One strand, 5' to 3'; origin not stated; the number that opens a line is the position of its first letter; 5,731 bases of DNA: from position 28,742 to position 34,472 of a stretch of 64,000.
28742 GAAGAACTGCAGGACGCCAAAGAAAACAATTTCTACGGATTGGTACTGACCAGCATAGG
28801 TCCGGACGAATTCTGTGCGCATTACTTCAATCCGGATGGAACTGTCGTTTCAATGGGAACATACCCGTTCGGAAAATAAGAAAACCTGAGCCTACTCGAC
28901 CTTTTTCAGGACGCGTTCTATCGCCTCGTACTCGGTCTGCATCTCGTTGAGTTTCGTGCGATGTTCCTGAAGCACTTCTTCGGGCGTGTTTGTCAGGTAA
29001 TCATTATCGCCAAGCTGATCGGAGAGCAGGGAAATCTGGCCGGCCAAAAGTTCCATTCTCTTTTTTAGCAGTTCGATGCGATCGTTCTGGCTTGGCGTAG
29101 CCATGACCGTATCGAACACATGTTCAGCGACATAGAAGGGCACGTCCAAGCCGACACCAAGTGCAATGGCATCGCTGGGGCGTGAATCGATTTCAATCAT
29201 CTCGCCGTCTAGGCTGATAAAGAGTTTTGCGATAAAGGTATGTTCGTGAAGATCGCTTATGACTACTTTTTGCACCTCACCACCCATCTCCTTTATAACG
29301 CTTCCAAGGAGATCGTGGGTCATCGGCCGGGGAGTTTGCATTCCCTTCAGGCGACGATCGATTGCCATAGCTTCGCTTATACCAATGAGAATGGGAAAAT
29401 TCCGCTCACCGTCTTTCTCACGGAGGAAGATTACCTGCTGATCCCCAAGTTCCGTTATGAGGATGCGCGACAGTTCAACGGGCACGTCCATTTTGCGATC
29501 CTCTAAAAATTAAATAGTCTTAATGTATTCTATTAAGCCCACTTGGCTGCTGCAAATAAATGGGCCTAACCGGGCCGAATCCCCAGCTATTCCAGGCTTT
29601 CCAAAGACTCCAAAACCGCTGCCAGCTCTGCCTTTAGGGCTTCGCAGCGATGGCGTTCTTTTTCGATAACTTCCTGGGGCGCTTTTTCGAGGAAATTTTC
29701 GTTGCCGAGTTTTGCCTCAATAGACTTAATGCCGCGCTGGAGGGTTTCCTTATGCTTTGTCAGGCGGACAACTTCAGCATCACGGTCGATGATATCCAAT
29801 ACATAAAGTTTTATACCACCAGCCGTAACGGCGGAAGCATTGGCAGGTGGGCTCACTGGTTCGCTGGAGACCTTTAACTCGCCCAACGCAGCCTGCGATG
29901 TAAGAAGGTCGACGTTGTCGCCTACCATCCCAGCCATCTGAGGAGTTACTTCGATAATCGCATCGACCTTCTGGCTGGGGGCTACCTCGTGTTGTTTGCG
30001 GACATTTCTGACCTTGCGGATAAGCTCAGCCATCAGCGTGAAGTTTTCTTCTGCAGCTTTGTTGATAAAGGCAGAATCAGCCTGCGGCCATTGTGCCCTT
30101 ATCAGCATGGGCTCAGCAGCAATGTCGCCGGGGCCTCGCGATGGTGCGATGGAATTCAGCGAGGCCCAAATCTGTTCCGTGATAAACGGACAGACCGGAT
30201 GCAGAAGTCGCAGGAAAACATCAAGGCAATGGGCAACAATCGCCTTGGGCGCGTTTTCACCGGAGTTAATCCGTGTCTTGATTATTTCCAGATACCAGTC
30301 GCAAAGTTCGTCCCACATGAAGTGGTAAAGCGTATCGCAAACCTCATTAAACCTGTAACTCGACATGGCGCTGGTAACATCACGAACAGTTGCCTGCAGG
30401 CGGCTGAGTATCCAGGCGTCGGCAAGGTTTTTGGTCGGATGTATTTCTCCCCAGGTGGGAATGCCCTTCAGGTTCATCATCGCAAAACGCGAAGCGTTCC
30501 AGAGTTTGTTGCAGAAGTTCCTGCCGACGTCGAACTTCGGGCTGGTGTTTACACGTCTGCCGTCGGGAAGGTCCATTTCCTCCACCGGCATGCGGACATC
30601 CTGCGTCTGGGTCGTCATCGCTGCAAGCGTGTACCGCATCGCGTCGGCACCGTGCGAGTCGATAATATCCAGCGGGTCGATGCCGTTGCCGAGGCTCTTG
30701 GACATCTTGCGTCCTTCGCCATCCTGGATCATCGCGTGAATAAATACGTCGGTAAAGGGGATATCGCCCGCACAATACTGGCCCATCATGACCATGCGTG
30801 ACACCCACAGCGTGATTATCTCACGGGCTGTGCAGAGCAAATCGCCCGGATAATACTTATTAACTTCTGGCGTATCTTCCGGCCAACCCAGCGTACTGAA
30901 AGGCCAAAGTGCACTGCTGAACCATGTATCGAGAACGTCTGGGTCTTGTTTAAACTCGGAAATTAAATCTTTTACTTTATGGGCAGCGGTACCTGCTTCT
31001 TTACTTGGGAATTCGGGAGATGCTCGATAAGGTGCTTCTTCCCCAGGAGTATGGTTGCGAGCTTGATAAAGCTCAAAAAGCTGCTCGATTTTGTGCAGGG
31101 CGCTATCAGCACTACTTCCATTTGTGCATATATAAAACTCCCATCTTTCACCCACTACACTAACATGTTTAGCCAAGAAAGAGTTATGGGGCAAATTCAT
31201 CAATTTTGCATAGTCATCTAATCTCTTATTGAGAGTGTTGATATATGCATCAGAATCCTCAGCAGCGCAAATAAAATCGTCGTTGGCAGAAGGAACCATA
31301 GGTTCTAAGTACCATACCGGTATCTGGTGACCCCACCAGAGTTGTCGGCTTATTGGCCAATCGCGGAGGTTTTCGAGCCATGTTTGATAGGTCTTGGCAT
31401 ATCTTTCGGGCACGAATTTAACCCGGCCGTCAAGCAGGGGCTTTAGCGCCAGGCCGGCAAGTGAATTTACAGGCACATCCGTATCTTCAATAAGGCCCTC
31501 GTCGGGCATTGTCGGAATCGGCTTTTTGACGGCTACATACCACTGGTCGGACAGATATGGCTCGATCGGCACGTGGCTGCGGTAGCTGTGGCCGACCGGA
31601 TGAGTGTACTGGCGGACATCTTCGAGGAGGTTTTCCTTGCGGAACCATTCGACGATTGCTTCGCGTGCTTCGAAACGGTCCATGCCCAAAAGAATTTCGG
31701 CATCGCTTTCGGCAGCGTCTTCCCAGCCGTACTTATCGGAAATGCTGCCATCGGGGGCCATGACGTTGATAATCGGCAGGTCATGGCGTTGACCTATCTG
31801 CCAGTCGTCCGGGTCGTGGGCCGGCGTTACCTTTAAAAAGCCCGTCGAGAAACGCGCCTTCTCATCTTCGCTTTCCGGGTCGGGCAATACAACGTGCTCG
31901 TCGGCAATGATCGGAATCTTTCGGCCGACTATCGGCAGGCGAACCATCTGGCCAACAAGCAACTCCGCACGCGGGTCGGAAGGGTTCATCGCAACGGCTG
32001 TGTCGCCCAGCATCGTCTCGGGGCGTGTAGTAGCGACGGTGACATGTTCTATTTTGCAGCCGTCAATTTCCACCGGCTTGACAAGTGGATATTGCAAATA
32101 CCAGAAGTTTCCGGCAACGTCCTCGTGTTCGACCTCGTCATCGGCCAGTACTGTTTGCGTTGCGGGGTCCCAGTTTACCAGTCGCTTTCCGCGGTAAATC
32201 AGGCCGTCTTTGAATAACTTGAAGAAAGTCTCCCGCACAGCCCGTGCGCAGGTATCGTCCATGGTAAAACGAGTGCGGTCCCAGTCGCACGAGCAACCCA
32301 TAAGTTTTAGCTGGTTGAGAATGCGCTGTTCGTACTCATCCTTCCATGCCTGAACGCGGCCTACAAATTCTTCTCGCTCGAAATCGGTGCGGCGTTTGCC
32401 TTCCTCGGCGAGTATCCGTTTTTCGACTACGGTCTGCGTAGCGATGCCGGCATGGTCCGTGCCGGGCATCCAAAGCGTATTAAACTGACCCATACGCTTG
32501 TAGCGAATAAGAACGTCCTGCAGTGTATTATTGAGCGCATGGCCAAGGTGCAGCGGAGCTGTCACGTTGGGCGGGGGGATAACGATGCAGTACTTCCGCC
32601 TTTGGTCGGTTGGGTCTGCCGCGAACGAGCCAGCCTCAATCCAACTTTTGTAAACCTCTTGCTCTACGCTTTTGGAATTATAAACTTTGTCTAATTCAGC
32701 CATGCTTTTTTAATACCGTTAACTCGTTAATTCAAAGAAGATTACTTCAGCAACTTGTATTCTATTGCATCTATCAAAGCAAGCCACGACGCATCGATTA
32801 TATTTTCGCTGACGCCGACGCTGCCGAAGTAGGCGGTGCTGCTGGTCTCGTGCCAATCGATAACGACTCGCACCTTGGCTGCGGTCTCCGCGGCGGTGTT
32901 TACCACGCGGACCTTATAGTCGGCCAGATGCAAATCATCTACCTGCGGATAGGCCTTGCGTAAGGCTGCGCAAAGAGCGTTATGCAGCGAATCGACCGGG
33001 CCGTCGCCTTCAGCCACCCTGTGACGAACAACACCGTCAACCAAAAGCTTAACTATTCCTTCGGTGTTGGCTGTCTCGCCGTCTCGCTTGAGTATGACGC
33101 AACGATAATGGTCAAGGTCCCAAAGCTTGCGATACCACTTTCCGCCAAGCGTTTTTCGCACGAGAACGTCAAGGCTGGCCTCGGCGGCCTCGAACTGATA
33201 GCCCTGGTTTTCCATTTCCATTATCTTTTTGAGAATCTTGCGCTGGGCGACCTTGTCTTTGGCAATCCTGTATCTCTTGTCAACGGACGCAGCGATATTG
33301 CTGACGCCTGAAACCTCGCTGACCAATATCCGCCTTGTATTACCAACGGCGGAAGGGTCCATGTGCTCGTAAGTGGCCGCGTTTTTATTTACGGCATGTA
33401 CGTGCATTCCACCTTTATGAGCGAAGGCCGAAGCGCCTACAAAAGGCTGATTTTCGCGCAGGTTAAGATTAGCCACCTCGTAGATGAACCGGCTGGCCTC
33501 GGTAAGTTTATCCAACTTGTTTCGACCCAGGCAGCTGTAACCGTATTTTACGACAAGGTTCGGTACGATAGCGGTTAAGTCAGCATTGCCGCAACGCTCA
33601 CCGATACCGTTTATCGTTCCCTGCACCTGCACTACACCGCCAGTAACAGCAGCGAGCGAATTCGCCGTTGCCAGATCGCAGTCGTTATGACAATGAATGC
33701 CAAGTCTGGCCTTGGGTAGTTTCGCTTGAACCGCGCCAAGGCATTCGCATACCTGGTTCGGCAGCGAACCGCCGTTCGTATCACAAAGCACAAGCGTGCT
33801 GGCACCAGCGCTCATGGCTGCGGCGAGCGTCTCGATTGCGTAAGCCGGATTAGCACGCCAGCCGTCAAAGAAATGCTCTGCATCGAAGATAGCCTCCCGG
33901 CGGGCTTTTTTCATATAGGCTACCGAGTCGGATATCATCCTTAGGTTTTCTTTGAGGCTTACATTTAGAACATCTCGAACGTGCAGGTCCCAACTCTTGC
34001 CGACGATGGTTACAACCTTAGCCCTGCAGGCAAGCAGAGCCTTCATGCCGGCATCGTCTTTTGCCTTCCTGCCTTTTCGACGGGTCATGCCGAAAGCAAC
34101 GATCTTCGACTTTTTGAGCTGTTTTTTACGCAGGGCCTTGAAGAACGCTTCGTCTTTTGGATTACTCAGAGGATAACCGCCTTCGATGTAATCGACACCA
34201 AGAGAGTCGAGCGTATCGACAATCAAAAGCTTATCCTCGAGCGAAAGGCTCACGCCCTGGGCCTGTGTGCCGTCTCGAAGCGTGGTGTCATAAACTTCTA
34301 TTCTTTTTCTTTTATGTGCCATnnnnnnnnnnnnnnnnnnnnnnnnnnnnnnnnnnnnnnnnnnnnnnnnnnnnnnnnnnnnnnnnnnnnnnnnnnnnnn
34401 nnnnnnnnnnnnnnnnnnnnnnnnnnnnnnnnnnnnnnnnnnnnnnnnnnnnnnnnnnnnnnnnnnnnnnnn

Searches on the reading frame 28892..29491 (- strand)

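Call 5: search_protein_families(library=ncbifam, proteins=[window:28892-29491:-])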
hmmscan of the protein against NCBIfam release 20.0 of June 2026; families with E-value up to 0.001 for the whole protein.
window:28892-29491:- (199 aa): 1 family
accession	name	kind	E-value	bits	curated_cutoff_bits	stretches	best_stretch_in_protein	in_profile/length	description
NF004349.1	PRK05729.1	equivalog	0.00079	17.7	704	1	136-193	801-858/860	valine--tRNA ligase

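Call 54: search_protein_families(library=pfam, proteins=[window:28892-29491:-], max_evalue=0.01)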
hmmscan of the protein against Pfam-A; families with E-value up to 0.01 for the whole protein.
window:28892-29491:- (199 aa): 2 families
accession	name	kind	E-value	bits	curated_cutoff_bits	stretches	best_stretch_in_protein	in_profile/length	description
PF02577.19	BFN_dom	-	3e-34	117.7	27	1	21-129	1-107/112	Bifunctional nuclease domain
PF10458.14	Val_tRNA-synt_C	-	9.7e-06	26.2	25.9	1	140-197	7-64/66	Valyl tRNA synthetase tRNA binding arm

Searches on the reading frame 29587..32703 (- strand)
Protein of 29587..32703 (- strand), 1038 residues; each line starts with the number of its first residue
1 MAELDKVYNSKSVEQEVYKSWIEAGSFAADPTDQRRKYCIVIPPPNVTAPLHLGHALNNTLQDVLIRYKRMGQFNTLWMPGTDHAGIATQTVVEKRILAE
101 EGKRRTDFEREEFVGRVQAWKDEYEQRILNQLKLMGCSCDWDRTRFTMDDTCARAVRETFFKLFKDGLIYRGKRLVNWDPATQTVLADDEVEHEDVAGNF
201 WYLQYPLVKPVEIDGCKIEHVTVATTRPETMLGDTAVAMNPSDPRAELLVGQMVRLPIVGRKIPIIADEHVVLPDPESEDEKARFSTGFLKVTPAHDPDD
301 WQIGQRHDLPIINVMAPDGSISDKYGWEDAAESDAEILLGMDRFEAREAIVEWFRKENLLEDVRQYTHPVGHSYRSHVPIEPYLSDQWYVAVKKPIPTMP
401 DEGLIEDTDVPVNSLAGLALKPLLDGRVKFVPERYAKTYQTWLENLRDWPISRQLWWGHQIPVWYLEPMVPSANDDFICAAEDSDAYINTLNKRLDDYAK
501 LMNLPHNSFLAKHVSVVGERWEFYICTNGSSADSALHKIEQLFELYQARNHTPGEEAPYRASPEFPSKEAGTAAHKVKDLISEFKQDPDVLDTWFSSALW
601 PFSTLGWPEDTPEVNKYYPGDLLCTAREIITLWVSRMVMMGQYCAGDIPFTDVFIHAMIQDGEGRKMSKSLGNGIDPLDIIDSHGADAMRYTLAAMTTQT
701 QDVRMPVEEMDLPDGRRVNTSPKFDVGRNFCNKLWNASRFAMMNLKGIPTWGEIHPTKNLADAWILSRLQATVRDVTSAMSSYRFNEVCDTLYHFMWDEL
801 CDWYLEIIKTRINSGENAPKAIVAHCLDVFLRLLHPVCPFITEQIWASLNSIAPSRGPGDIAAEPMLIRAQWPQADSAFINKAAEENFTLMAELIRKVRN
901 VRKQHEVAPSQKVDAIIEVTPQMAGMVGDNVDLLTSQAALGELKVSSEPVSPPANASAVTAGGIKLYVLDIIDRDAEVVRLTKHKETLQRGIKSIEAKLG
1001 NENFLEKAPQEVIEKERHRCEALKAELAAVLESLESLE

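Call 5: search_protein_families(library=ncbifam, proteins=[window:29587-32703:-])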
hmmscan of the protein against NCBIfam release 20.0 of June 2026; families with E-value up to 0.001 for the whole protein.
window:29587-32703:- (1038 aa): 17 families
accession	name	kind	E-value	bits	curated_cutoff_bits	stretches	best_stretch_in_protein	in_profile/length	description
NF004349.1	PRK05729.1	equivalog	0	1063.8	704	1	6-1032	2-858/860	valine--tRNA ligase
TIGR00422.1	valS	equivalog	4.3e-282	938.1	612.1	2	6-468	3-420/863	valine--tRNA ligase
NF011492.0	PRK14900.1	equivalog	2.9e-265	883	1783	1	2-1026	7-882/1044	valine--tRNA ligase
NF009687.0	PRK13208.1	equivalog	1.9e-153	512.6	738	2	2-469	4-418/801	valine--tRNA ligase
TIGR00392.1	ileS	equivalog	6.4e-106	355.5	621.4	3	578-908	524-839/861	isoleucine--tRNA ligase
NF000540.1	alt_ValS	exception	1.4e-91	307.8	900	2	577-917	485-799/827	valine--tRNA ligase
NF008957.0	PRK12300.1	subfamily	3e-55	187.7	677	2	9-242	5-239/946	leucine--tRNA ligase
NF040702.1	ileS_w_GNAT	exception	1.8e-47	161.7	1999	3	576-889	693-985/1100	isoleucine--tRNA ligase, N-acetyltransferase domain-containing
TIGR00395.1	leuS_arch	equivalog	2.1e-46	158.4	648.5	2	12-242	2-233/938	leucine--tRNA ligase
TIGR00396.1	leuS_bact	equivalog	3.6e-45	154.4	548.4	2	8-201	1-175/843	leucine--tRNA ligase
NF000258.1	MupB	exception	2.4e-44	151.5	1900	2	583-912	505-813/1033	mupirocin-resistant isoleucine--tRNA ligase MupB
NF000257.1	MupA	exception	5.4e-40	137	1900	3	589-913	507-812/1024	mupirocin-resistant isoleucine--tRNA ligase MupA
TIGR00398.1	metG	equivalog_domain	3.6e-26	92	336.35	2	650-850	312-502/530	methionine--tRNA ligase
NF001100.0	PRK00133.1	equivalog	3e-21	75.6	587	2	651-893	316-530/676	methionine--tRNA ligase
NF008900.0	PRK12267.1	equivalog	3.2e-19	68.9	598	2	590-851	224-478/648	methionine--tRNA ligase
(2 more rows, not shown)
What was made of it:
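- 29587..32703 (-): valS, valine-tRNA ligase, 38 nt after cimA with no hairpin between. Probably co-transcribed and co-regulated. NF004349 at 1064 bits (call 5).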

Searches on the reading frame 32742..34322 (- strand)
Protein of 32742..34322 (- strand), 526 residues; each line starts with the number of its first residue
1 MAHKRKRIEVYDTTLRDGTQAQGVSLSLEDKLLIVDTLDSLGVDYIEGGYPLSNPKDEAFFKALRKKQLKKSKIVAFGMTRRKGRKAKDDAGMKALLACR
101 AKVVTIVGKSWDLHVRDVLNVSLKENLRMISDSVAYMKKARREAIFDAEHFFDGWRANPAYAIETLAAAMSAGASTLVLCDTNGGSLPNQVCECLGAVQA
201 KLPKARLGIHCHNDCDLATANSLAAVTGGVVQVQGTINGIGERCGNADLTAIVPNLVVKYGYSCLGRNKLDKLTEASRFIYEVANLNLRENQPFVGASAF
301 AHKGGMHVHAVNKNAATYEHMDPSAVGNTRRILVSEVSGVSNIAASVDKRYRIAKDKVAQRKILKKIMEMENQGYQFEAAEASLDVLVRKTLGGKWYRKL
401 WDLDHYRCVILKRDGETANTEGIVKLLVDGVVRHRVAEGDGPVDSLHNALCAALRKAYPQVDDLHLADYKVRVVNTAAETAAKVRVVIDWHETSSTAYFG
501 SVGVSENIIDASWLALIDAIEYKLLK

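Call 5: search_protein_families(library=ncbifam, proteins=[window:32742-34322:-])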
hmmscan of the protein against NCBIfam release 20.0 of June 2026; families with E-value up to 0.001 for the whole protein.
window:32742-34322:- (526 aa): 22 families
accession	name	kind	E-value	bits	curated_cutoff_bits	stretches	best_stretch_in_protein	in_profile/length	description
TIGR00977.1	citramal_synth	equivalog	1.3e-200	667.2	450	1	8-526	2-519/526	citramalate synthase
NF002085.0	PRK00915.1-2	subfamily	2.1e-85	287.4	517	1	4-523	10-499/504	2-isopropylmalate synthase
NF002086.0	PRK00915.1-3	equivalog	1.2e-82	278.1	532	1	4-521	3-499/516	2-isopropylmalate synthase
TIGR00973.1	leuA_bact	equivalog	3.9e-76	256.5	598.7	1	7-520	1-493/494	2-isopropylmalate synthase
TIGR02090.1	LEU1_arch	subfamily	2.3e-75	254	484.75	1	8-378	1-355/363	isopropylmalate/citramalate/homocitrate synthases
NF002087.0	PRK00915.1-4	equivalog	2.9e-70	237.2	729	1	4-520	3-499/516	2-isopropylmalate synthase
NF002088.0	PRK00915.1-5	equivalog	1.3e-67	228.5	697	1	6-521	2-496/514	2-isopropylmalate synthase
NF002084.0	PRK00915.1-1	equivalog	2.9e-66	224.1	748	1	6-521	3-497/523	2-isopropylmalate synthase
TIGR02146.1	LysS_fung_arch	equivalog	1.1e-62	212.3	413.55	1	11-367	2-342/344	homocitrate synthase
NF041069.1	IPMS_Sufob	equivalog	1.7e-62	211.8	600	1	8-382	1-361/371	isopropylmalate synthase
TIGR02660.1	nifV_homocitr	equivalog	1.8e-57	195.3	462.9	1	9-371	3-349/365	homocitrate synthase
NF042433.1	CitmalDyn_Leptosp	equivalog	1.6e-46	159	950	1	1-495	1-479/514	(R)-citramalate synthase CimA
NF042434.1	IPMS_Lepto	equivalog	7.6e-44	150.2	500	1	4-359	2-360/374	2-isopropylmalate synthase LeuA2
NF002991.1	PRK03739.1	subfamily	2.4e-24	86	455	1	13-520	32-548/550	2-isopropylmalate synthase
NF006049.0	PRK08195.1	subfamily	2.4e-22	79.4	229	2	164-254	152-243/344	4-hyroxy-2-oxovalerate/4-hydroxy-2-oxopentanoic acid aldolase,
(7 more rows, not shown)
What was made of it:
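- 32742..34322 (-): cimA, (R)-citramalate synthase, the first regulated gene. Its ATG lies 44 nt after the T-run. TIGR00977 equivalog at 667 bits against a cutoff of 450 (call 5).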

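Call 8: find_related_loci(query=window:32742-34322:-, collection=genome_contigs, flank=3000)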
Query window:32742-34322:- (526 aa) in genome_contigs; peptide patterns used: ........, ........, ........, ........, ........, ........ (x = any residue, [..] = any of these).
600 stretches matched a pattern (row limit reached: there are more); 599 encode a relative of the query (tblastn E <= 1e-3); the best 80 are kept; 80 distinct loci.
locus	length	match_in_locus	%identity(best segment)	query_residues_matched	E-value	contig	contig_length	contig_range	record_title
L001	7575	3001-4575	69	1-525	0e+0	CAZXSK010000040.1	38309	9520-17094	MAG TPA_asm: uncultured Planctomycetaceae bacterium isolate binchicken_co15_134 genome assembly, contig: NODE_383_length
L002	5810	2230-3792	70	6-526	0e+0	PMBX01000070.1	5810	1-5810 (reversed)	MAG: Phycisphaerales bacterium isolate fen_1349 73.20120700_E3M.265_contig_100424, whole genome shotgun sequence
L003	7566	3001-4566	67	4-525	0e+0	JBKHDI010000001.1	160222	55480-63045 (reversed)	MAG: Phycisphaerae bacterium isolate D1M03_8 NODE_4_length_160222_cov_11.562887, whole genome shotgun sequence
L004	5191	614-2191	65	1-526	0e+0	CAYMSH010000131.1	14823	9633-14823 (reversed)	MAG TPA_asm: uncultured Planctomycetaceae bacterium isolate binchicken_co141_31 genome assembly, contig: NODE_16874_leng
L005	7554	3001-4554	59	5-525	0e+0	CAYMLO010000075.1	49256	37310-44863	MAG TPA_asm: uncultured Planctomycetales bacterium isolate binchicken_co334_152 genome assembly, contig: NODE_1038_lengt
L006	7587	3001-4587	60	1-526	0e+0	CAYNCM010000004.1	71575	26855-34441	MAG TPA_asm: uncultured Planctomycetaceae bacterium isolate SRP141376_co4_294 genome assembly, contig: NODE_652_length_7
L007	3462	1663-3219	60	6-526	0e+0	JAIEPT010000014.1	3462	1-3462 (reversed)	MAG: Gemmataceae bacterium isolate co.spades.DASTOOL.2.5kb_055 c_000000372968, whole genome shotgun sequence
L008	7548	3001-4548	59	6-526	0e+0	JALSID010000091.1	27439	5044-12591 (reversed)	MAG: Planctomycetota bacterium isolate 354-166_metabat2_scaf2bin.013 354-166_scaffold_1596_c1, whole genome shotgun sequ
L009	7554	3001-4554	57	7-524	0e+0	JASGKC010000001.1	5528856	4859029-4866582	MAG: Tepidisphaeraceae bacterium isolate 5N537 JMF-2111-06-0005.ont.bin.537_0, whole genome shotgun sequence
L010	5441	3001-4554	58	2-526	0e+0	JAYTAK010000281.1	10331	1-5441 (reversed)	MAG: Candidatus Kuenenia sp. isolate GFS_13877 GFS_13877_280, whole genome shotgun sequence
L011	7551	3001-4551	57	3-526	0e+0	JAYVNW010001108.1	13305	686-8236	MAG: Candidatus Kuenenia sp. isolate GL65_UP_concoct_192_sub GL65_UP_concoct_192_sub_1107, whole genome shotgun sequence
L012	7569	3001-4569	58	1-525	0e+0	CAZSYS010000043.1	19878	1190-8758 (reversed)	MAG TPA_asm: uncultured Planctomycetales bacterium isolate binchicken_co58_26 genome assembly, contig: NODE_2188_length_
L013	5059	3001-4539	57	7-526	0e+0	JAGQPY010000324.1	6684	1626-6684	MAG: Planctomycetaceae bacterium isolate HKST-UBA52 NODE_324_length_6684_cov_2.943999, whole genome shotgun sequence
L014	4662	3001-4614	56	6-526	0e+0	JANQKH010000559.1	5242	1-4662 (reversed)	MAG: Phycisphaeraceae bacterium isolate PL25a_bin.150 k99_113564, whole genome shotgun sequence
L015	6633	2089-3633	58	7-526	0e+0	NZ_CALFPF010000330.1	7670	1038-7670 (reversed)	MAG: uncultured Gimesia sp. isolate ERR2206780_bin.84_CONCOCT_v1.1_MAG ERZ890250.5776, whole genome shotgun sequence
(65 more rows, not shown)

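Call 28: find_encoding_contigs(protein=window:32742-34322:-, flank=1500, max_places=4)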
Protein window:32742-34322:- (526 aa): 5 contigs read that carry it; 2 places shown.
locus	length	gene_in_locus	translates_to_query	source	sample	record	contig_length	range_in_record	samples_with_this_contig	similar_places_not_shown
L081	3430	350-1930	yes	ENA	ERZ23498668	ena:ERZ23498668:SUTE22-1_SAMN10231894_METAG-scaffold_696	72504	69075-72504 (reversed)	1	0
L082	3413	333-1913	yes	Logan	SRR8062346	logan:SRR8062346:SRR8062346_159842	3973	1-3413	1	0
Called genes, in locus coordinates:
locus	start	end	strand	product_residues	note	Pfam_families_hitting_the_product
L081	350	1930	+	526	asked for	PF00682:HMGL-like, PF22617:HCS_D2, PF08502:LeuA_dimer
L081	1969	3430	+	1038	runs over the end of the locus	PF00133:tRNA-synt_1, PF01406:tRNA-synt_1e (faint), PF09334:tRNA-synt_1g, PF13603:tRNA-synt_1_2 (faint), PF00133:tRNA-synt_1, PF09334:tRNA-synt_1g (weak), PF08264:Anticodon_1, PF10458:Val_tRNA-synt_C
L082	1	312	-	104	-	?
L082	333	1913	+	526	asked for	PF00682:HMGL-like, PF22617:HCS_D2, PF08502:LeuA_dimer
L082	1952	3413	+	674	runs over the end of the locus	?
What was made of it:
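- A 104-residue minus-strand product was called upstream of cimA on Logan contig L082 (call 28). It was not called on the ENA copy of the same contig (call 28).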
